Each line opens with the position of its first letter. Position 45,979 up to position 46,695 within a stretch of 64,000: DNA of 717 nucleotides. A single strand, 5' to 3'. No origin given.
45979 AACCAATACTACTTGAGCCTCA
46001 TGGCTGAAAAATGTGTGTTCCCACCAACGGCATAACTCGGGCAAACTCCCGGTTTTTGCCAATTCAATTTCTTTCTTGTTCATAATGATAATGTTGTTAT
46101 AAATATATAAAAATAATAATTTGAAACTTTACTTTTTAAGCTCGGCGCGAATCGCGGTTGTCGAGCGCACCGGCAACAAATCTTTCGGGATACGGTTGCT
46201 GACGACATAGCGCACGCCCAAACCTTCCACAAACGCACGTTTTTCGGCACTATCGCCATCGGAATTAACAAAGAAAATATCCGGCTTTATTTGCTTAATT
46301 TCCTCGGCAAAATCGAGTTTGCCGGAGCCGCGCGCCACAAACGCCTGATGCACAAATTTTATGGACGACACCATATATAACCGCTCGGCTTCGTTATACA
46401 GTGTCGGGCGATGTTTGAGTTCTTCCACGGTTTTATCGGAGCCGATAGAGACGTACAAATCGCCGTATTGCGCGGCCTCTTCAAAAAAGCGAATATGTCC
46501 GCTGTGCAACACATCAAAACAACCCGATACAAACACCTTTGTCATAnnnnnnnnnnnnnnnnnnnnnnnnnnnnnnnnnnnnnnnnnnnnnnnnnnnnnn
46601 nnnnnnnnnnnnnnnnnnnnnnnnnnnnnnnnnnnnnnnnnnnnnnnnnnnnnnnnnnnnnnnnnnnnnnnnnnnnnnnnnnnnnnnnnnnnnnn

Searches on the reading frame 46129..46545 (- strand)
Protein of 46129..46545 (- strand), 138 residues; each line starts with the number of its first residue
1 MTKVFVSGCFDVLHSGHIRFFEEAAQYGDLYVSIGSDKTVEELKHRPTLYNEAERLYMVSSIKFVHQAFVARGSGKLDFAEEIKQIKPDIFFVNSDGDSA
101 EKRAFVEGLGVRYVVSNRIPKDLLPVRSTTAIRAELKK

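Call 74: search_protein_families(library=pfam, proteins=[window:46129-46545:-], max_evalue=0.001)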
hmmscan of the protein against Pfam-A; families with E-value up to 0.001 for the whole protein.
window:46129-46545:- (138 aa): 1 family
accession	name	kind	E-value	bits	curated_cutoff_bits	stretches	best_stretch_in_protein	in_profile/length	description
PF01467.32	CTP_transf_like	-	2.4e-13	50.9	21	1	6-134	2-132/133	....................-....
